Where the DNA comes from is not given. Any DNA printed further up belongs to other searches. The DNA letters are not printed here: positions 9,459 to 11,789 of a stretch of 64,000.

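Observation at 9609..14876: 676-aa protein I could not assign, in an operon with a Wzt that carries a glycan-binding-type C-terminal domain; candidate chain-length/terminator module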

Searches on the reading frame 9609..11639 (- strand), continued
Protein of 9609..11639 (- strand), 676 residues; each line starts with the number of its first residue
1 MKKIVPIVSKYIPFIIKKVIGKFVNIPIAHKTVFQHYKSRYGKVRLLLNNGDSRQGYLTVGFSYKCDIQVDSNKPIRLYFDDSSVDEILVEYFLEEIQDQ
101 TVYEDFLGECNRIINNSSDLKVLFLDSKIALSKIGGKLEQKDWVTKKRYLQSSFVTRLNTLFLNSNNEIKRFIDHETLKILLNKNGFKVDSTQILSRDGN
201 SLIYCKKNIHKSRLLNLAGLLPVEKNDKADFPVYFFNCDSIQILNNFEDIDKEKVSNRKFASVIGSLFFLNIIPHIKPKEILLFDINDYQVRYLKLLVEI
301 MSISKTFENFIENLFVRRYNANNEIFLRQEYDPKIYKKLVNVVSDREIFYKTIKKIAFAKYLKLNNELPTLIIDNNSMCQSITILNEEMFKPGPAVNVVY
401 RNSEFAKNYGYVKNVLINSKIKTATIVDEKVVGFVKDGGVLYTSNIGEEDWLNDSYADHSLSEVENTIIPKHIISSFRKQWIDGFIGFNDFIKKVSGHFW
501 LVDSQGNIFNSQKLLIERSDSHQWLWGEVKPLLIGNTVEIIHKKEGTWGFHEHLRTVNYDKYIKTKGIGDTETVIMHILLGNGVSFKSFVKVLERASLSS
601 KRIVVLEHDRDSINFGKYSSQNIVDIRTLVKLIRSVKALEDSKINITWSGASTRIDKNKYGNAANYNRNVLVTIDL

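Call 42: search_protein_families(library=pfam, proteins=[P0021, P0022, P0029, P0030, P0031, P0032], max_evalue=0.001)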
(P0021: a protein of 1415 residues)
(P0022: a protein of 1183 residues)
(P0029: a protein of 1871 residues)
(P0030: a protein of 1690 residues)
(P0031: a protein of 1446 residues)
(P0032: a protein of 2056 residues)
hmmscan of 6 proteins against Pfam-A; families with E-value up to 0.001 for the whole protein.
P0021 (1415 aa): 4 families
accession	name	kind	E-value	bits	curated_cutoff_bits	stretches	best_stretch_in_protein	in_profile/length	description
PF13524.12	Glyco_trans_1_2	-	1.1e-19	71.2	25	2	381-528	14-143/144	Glycosyl transferase-like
PF13692.12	Glyco_trans_1_4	-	1.1e-09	39.1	27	1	1265-1352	61-141/142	Glycosyl transferases group 1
PF13578.12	Methyltransf_24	-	7.2e-08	33.7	26.3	1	62-178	2-105/105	Methyltransferase domain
PF00534.26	Glycos_transf_1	-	7.7e-07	29.3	26.4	1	1276-1365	82-170/172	Glycosyl transferases group 1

P0022 (1183 aa): 4 families
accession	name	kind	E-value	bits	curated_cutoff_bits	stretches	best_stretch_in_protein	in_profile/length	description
PF13692.12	Glyco_trans_1_4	-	2.1e-12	48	27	1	1000-1084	63-142/142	Glycosyl transferases group 1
PF13524.12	Glyco_trans_1_2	-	2.6e-10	40.9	25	1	1001-1112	20-142/144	Glycosyl transferase-like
PF00534.26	Glycos_transf_1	-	6.5e-10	39.3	26.4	1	1011-1097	84-171/172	Glycosyl transferases group 1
PF13489.12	Methyltransf_23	-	6.5e-06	26.4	27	1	163-266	22-115/164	Methyltransferase domain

P0029 (1871 aa): 9 families
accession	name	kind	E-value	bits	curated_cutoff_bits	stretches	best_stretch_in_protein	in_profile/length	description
PF00535.33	Glycos_transf_2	-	1.2e-33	116.9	23.3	1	1134-1283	1-154/168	Glycosyl transferase family 2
PF13692.12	Glyco_trans_1_4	-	3.6e-25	89.3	27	2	610-678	70-139/142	Glycosyl transferases group 1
PF00534.26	Glycos_transf_1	-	1.2e-23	83.9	26.4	2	609-691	85-170/172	Glycosyl transferases group 1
PF13524.12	Glyco_trans_1_2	-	4.1e-15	56.4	25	2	1745-1848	37-136/144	Glycosyl transferase-like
PF04055.27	Radical_SAM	-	5e-15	56.5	29.5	1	783-913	5-138/166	Radical SAM superfamily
PF10111.15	Glyco_tranf_2_2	-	2.9e-14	53.6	27.3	1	1134-1380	1-251/276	Glycosyltransferase like family 2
PF13641.12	Glyco_tranf_2_3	-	1.1e-10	42.3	27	1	1133-1321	3-199/230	Glycosyltransferase like family 2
PF13186.11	SPASM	-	1.3e-09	38.6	21.5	1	1025-1099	1-66/67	Iron-sulfur cluster-binding domain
PF14559.12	TPR_19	-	0.00017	22.3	25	1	1435-1488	8-61/68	Tetratricopeptide repeat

P0030 (1690 aa): 10 families
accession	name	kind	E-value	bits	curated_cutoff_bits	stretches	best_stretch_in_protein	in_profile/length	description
PF00535.33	Glycos_transf_2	-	1.4e-27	97.1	23.3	1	1434-1570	1-140/168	Glycosyl transferase family 2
PF13692.12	Glyco_trans_1_4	-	2.8e-15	57.3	27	1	847-920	68-142/142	Glycosyl transferases group 1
PF00534.26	Glycos_transf_1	-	2.1e-13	50.6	26.4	1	846-928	83-166/172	Glycosyl transferases group 1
PF13524.12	Glyco_trans_1_2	-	2.2e-13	50.8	25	1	193-300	36-143/144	Glycosyl transferase-like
PF13489.12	Methyltransf_23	-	2.6e-10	40.7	27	1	446-568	6-115/164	Methyltransferase domain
PF10111.15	Glyco_tranf_2_2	-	2e-09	37.8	27.3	1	1458-1639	27-219/276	Glycosyltransferase like family 2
PF08241.18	Methyltransf_11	-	2.9e-06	28.3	21.2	1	469-568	2-94/95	Methyltransferase domain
PF08242.18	Methyltransf_12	-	5e-06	27.6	30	1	517-567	48-98/98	Methyltransferase domain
PF13641.12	Glyco_tranf_2_3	-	1.7e-05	25.4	27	1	1433-1614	3-191/230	Glycosyltransferase like family 2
PF13847.12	Methyltransf_31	-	0.00016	21.8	27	0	519-568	57-108/145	Methyltransferase domain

P0031 (1446 aa): 13 families
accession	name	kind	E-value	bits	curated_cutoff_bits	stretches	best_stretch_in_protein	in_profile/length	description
PF00535.33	Glycos_transf_2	-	4e-30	105.4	23.3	1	1063-1167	1-108/168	Glycosyl transferase family 2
PF13692.12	Glyco_trans_1_4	-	1.4e-15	58.2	27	1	481-548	68-136/142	Glycosyl transferases group 1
PF00534.26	Glycos_transf_1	-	2.5e-15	56.9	26.4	1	480-560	83-164/172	Glycosyl transferases group 1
PF10111.15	Glyco_tranf_2_2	-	3.9e-15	56.5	27.3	1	1070-1256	10-209/276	Glycosyltransferase like family 2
PF13489.12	Methyltransf_23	-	2.3e-13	50.6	27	1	49-191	25-157/164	Methyltransferase domain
PF13641.12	Glyco_tranf_2_3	-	3.5e-09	37.4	27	1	1062-1169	3-117/230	Glycosyltransferase like family 2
PF08241.18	Methyltransf_11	-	2.9e-08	34.7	21.2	1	52-145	2-95/95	Methyltransferase domain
PF13524.12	Glyco_trans_1_2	-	4.6e-08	33.6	25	1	462-581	11-142/144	Glycosyl transferase-like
PF08242.18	Methyltransf_12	-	1.4e-07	32.6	30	1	51-142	1-97/98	Methyltransferase domain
PF02353.26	CMAS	-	3.9e-07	30.1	27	1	41-146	57-165/273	Mycolic acid cyclopropane synthetase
PF13847.12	Methyltransf_31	-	5.5e-07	29.8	27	1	70-166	36-127/145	Methyltransferase domain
PF13704.12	Glyco_tranf_2_4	-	0.00039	21.3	27.5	0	1091-1154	21-88/98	Glycosyl transferase family 2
PF01728.25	FtsJ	-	0.00097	19.5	24.1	0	43-116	18-97/181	FtsJ-like methyltransferase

P0032 (2056 aa): 11 families
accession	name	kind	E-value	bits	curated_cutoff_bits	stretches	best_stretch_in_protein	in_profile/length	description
PF13524.12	Glyco_trans_1_2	-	5.5e-20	72.2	25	2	1536-1663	3-139/144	Glycosyl transferase-like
PF13578.12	Methyltransf_24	-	1.7e-11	45.3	26.3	1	74-190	2-105/105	Methyltransferase domain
PF13692.12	Glyco_trans_1_4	-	3e-11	44.2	27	1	1550-1635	61-139/142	Glycosyl transferases group 1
PF13489.12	Methyltransf_23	-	4.3e-08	33.5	27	1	698-821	5-115/164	Methyltransferase domain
PF00534.26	Glycos_transf_1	-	4.5e-08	33.3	26.4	1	1561-1651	82-171/172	Glycosyl transferases group 1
PF08241.18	Methyltransf_11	-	5.6e-08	33.8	21.2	1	721-821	1-94/95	Methyltransferase domain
PF13847.12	Methyltransf_31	-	1.3e-06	28.6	27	0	720-824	7-111/145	Methyltransferase domain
PF13649.12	Methyltransf_25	-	9.1e-05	23.5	27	0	721-818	2-97/97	Methyltransferase domain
PF13641.12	Glyco_tranf_2_3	-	0.00012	22.7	27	1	1774-1910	71-213/230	Glycosyltransferase like family 2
PF13632.12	Glyco_trans_2_3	-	0.00012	22.4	27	1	1856-1913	72-127/198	Glycosyl transferase family group 2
PF08242.18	Methyltransf_12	-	0.00019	22.5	30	0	757-820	37-98/98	Methyltransferase domain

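Call 57: find_encoding_contigs(protein=P0013, flank=10000, max_places=1)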
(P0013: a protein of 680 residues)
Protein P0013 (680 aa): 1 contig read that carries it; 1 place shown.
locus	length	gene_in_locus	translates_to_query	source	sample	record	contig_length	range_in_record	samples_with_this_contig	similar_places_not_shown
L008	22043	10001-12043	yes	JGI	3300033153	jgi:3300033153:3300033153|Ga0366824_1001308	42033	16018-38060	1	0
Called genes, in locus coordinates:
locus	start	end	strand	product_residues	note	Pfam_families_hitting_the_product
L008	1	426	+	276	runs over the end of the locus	PF01061:ABC2_membrane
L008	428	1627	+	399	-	PF00005:ABC_tran, PF13304:AAA_21 (faint), PF14524:Wzt_C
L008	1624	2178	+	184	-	PF01380:SIS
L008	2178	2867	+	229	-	PF00834:Ribul_P_3_epim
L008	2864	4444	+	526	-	-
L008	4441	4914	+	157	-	PF08282:Hydrolase_3 (weak)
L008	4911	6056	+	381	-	PF13489:Methyltransf_23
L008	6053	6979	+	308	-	PF00535:Glycos_transf_2, PF13641:Glyco_tranf_2_3 (weak)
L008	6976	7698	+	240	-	-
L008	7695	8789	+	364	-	-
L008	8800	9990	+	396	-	PF09587:PGA_cap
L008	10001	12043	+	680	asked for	-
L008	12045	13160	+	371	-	PF13524:Glyco_trans_1_2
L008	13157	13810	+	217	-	PF13489:Methyltransf_23, PF07021:MetW, PF13847:Methyltransf_31, PF08241:Methyltransf_11, PF08242:Methyltransf_12 (weak), PF13649:Methyltransf_25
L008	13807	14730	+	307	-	PF13489:Methyltransf_23, PF07021:MetW (weak), PF13847:Methyltransf_31, PF08241:Methyltransf_11, PF08242:Methyltransf_12 (weak), PF13649:Methyltransf_25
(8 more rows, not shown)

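Call 58: find_encoding_contigs(protein=P0014, flank=10000, max_places=1)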
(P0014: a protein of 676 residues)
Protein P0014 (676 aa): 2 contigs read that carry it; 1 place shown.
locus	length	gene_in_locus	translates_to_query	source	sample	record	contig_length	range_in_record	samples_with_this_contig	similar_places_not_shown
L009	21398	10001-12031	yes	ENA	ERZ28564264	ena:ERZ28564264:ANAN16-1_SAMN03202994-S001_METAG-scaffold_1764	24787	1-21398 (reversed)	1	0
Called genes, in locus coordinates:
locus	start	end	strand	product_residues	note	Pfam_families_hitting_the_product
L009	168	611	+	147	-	-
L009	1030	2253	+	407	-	PF00005:ABC_tran, PF13304:AAA_21 (weak)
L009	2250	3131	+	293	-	-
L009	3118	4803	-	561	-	PF13489:Methyltransf_23, PF08484:Methyltransf_14 (weak)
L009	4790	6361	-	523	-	-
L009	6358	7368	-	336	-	-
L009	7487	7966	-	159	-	PF01050:MannoseP_isomer, PF09313:TehB-like (weak)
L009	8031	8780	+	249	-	PF00106:adh_short, PF13561:adh_short_C2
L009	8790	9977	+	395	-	PF09587:PGA_cap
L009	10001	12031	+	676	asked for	-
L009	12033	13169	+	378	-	PF13524:Glyco_trans_1_2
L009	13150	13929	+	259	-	PF08242:Methyltransf_12 (weak), PF13649:Methyltransf_25 (weak)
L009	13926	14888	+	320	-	-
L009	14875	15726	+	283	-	PF01522:Polysacc_deac_1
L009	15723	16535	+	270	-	PF00535:Glycos_transf_2, PF13641:Glyco_tranf_2_3 (weak)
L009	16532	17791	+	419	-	PF00534:Glycos_transf_1, PF13692:Glyco_trans_1_4, PF13524:Glyco_trans_1_2, PF20706:GT4-conflict (weak)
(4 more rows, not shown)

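Call 65: find_encoding_contigs(protein=P0148, flank=10000, max_places=1)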
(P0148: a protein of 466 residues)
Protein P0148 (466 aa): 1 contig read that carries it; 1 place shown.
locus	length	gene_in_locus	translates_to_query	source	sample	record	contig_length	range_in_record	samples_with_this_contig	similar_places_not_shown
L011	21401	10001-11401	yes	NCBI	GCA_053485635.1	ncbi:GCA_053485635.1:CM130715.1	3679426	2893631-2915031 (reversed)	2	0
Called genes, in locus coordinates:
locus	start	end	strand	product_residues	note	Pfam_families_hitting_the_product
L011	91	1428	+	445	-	PF00072:Response_reg, PF00158:Sigma54_activat, PF14532:Sigma54_activ_2, PF07728:AAA_5 (faint), PF25601:AAA_lid_14, PF02954:HTH_8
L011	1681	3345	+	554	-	PF00672:HAMP, PF00512:HisKA, PF02518:HATPase_c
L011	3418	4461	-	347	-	PF01336:tRNA_anti-codon (weak), PF01966:HD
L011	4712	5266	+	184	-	-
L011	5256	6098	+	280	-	PF01061:ABC2_membrane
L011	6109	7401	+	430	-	PF00005:ABC_tran, PF13304:AAA_21 (faint)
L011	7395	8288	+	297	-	PF01135:PCMT (weak), PF05050:Methyltransf_21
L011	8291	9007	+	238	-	PF13578:Methyltransf_24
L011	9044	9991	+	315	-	PF13524:Glyco_trans_1_2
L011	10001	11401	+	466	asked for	-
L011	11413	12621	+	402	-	PF13439:Glyco_transf_4, PF13579:Glyco_trans_4_4, PF20706:GT4-conflict (weak), PF00534:Glycos_transf_1, PF13692:Glyco_trans_1_4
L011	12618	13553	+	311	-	PF13641:Glyco_tranf_2_3, PF00535:Glycos_transf_2, PF10111:Glyco_tranf_2_2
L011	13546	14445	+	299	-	PF00535:Glycos_transf_2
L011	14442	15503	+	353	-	PF13641:Glyco_tranf_2_3, PF00535:Glycos_transf_2, PF10111:Glyco_tranf_2_2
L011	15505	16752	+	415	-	PF13439:Glyco_transf_4, PF13579:Glyco_trans_4_4, PF20706:GT4-conflict, PF00534:Glycos_transf_1, PF13692:Glyco_trans_1_4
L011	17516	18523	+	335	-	PF13439:Glyco_transf_4, PF13692:Glyco_trans_1_4, PF13524:Glyco_trans_1_2, PF00534:Glycos_transf_1, PF20706:GT4-conflict (weak)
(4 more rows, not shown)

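Call 66: find_encoding_contigs(protein=P0023, flank=10000, max_places=1)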
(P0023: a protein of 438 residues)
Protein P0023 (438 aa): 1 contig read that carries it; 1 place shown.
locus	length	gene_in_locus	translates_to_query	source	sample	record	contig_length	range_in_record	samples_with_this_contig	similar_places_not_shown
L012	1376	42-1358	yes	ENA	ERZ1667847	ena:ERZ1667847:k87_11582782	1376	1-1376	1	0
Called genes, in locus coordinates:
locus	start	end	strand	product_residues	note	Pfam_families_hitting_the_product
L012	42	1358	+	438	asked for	-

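Call 72: find_related_loci(query=A5, collection=metagenome_contigs, flank=10000)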
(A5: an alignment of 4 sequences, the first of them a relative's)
Query A5 (438 aa) in metagenome_contigs; peptide patterns used: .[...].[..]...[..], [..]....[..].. (x = any residue, [..] = any of these).
600 stretches matched a pattern (row limit reached: there are more); 26 encode a relative of the query (tblastn E <= 1e-3); 26 distinct loci.
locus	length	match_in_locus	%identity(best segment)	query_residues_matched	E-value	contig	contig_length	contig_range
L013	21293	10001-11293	38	5-437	2e-96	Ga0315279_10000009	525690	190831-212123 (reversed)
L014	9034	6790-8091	35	2-437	4e-88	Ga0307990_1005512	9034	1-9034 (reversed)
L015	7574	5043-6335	35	5-437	4e-87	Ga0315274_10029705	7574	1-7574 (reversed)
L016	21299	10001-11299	36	3-437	2e-86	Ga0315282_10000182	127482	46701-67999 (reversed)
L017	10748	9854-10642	39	5-271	2e-59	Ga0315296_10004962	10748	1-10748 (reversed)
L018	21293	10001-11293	38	5-437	2e-96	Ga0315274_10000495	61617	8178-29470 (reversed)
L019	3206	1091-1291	39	41-104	3e-10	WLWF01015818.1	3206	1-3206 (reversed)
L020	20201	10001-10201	39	41-104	4e-10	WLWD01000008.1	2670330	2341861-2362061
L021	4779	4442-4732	30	5-94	2e-9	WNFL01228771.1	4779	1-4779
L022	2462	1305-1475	39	41-97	3e-9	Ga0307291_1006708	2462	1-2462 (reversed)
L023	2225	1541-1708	39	39-94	4e-9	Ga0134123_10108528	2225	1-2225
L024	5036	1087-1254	38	39-94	5e-9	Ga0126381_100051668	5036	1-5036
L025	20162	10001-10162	44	41-94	5e-9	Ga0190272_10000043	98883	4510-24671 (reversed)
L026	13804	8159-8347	43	34-94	6e-9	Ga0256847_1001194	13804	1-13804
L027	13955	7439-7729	29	5-94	1e-8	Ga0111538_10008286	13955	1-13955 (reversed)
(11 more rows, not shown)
